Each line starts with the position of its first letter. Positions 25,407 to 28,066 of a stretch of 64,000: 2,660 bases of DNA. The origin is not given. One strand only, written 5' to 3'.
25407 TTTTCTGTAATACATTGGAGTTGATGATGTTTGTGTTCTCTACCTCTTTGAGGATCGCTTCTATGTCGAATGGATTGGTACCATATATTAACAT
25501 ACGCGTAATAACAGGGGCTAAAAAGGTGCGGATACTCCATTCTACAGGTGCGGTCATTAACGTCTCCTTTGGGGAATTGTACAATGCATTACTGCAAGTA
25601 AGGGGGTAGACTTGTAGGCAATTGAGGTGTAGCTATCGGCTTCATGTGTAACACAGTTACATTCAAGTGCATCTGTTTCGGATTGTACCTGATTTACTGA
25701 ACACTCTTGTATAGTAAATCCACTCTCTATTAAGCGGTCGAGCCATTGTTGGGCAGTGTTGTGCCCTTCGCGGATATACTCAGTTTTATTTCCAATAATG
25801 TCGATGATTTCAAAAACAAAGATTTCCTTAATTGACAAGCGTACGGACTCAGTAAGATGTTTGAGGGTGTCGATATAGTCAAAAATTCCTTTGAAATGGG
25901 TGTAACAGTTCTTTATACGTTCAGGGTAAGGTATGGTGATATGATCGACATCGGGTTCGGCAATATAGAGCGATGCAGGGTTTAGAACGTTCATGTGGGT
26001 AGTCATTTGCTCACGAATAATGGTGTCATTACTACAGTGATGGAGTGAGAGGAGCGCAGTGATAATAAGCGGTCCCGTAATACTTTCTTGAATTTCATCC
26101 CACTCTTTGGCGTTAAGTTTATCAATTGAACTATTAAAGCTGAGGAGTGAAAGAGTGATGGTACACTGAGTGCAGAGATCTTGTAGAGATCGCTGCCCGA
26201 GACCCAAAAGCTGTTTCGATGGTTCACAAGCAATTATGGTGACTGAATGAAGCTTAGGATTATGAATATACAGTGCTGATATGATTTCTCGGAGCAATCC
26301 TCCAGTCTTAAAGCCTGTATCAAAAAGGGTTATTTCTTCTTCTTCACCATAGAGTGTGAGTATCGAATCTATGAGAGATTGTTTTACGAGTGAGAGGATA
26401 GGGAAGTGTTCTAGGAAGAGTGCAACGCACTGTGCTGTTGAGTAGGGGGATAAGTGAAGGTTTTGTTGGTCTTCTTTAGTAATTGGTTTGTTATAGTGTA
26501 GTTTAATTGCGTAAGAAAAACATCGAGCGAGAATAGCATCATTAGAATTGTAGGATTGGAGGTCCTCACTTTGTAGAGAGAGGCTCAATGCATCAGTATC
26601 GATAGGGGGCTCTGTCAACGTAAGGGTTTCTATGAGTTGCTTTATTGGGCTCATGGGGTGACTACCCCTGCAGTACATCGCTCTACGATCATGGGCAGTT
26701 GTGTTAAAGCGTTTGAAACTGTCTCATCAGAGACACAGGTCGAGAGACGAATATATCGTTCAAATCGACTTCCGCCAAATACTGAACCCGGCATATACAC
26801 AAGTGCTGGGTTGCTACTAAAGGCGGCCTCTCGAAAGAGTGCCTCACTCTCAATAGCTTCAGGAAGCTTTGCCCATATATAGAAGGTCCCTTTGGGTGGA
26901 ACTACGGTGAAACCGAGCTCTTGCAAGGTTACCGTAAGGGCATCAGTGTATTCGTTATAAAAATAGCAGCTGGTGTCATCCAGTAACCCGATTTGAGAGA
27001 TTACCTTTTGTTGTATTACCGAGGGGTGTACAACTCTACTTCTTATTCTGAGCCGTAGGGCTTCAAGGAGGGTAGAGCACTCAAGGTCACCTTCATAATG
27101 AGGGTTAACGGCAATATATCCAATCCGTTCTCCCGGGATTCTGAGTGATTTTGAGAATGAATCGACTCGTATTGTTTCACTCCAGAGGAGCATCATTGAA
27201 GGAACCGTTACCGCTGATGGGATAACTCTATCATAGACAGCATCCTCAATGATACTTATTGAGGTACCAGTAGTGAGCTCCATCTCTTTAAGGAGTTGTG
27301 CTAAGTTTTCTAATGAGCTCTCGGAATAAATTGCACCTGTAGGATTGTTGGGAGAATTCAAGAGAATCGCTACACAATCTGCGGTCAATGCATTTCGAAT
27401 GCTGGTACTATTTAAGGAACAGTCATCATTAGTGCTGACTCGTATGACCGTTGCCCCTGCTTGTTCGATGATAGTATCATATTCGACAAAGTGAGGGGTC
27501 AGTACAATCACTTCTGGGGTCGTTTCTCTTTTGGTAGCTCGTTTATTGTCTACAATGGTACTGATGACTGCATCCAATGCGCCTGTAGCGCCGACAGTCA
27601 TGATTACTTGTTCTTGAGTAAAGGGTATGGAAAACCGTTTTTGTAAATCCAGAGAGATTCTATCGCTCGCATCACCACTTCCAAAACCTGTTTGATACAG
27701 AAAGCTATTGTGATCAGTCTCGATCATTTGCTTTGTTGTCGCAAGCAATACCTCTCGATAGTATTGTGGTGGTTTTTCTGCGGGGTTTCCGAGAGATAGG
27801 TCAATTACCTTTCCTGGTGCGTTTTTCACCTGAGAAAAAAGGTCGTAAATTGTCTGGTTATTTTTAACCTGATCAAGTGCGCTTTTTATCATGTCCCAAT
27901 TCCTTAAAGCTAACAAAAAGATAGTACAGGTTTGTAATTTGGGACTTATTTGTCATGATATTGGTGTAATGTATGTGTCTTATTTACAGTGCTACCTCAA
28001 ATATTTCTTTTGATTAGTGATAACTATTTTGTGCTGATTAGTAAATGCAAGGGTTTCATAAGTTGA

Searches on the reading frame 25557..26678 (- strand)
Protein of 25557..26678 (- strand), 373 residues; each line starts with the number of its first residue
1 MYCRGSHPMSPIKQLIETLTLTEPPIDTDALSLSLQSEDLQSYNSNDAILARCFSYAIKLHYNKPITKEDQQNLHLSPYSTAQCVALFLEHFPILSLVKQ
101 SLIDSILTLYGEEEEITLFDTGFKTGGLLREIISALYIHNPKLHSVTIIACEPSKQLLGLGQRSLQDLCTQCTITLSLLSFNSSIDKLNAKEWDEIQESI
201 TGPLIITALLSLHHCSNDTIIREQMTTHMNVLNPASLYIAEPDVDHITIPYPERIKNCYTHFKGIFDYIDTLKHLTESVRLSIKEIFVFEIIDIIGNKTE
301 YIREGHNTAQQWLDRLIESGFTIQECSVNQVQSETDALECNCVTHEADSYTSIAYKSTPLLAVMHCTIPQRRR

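Call 5: search_protein_families(library=pfam, proteins=[window:25557-26678:-], max_evalue=0.01)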
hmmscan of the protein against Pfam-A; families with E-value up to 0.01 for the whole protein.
window:25557-26678:- (373 aa): 1 family
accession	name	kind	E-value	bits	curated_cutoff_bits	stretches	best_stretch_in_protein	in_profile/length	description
PF03514.20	GRAS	-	1.7e-16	60.6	27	1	73-333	73-336/374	GRAS domain family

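Call 7: search_protein_families(library=ncbifam, proteins=[window:25557-26678:-], max_evalue=0.001)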
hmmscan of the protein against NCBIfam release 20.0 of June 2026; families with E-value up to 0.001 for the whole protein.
window:25557-26678:- (373 aa): 0 families

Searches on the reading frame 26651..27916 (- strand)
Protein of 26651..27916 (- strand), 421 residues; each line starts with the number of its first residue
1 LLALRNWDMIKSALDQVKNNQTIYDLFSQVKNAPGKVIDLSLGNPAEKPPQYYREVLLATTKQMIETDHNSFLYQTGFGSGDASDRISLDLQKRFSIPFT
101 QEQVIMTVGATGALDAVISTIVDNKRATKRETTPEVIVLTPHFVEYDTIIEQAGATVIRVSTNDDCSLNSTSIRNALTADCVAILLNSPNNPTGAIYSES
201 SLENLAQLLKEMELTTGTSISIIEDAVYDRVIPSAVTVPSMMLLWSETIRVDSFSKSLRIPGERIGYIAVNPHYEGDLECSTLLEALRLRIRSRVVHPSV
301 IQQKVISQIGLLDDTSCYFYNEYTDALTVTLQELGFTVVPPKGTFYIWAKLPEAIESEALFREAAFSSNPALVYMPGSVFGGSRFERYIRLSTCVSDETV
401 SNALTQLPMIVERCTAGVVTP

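Call 6: search_protein_families(library=pfam, proteins=[window:26651-27916:-], max_evalue=0.001)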
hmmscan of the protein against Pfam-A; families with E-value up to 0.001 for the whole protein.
window:26651-27916:- (421 aa): 1 family
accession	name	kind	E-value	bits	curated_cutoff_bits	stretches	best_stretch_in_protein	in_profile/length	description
PF00155.27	Aminotran_1_2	-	1.1e-30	107.5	19.7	1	36-406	2-360/361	Aminotransferase class I and II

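Call 7: search_protein_families(library=ncbifam, proteins=[window:26651-27916:-], max_evalue=0.001)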
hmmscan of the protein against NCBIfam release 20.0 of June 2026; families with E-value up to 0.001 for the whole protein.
window:26651-27916:- (421 aa): 70 families (the best 25 are shown)
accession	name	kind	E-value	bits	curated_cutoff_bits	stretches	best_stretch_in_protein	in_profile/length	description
NF005305.0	PRK06836.1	equivalog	2.8e-80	270.5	376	1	34-413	33-393/396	pyridoxal phosphate-dependent aminotransferase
NF005816.0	PRK07682.1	equivalog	8.8e-39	133.2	620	1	23-414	21-386/390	aminotransferase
NF041364.1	GntC_guanitoxin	equivalog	3.2e-38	131.5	415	1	39-407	2-353/356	guanitoxin biosynthesis PLP-dependent (S)-gamma-hydroxy-L-arginine cyclodehydratase GntC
NF041091.1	asp_aminotase_Arch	equivalog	9.6e-38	130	550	1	28-407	20-371/376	aspartate aminotransferase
NF005588.0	PRK07309.1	equivalog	5.5e-37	127.6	576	1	23-411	19-386/391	pyridoxal phosphate-dependent aminotransferase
NF004975.0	PRK06348.1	equivalog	4.3e-34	118.1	549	1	19-407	13-379/384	pyridoxal phosphate-dependent aminotransferase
NF005817.0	PRK07683.1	equivalog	3.8e-33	114.7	575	1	23-411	17-381/387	aminotransferase A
NF005855.0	PRK07777.1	equivalog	1.2e-29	103.9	553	1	21-411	15-388/391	pyridoxal phosphate-dependent aminotransferase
TIGR01265.1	tyr_nico_aTase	subfamily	1.3e-29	103.4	292.45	1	7-412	1-400/403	tyrosine/nicotianamine family aminotransferase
NF005744.0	PRK07568.1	subfamily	2.6e-29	102.2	389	1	29-407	24-386/398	pyridoxal phosphate-dependent aminotransferase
NF004621.0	PRK05957.1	equivalog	2.1e-28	99.2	498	1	22-407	15-379/389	pyridoxal phosphate-dependent aminotransferase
NF005732.0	PRK07550.1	equivalog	4.4e-28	98.4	366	1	25-399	22-375/389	aminotransferase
NF006569.0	PRK09082.1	subfamily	3.5e-27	95.5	420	1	9-407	7-383/386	methionine aminotransferase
TIGR03540.1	DapC_direct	equivalog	5.9e-27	94.6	593.25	1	28-407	22-380/383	LL-diaminopimelate aminotransferase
NF006756.0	PRK09276.1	subfamily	1.5e-26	93.2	507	1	29-407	25-382/387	LL-diaminopimelate aminotransferase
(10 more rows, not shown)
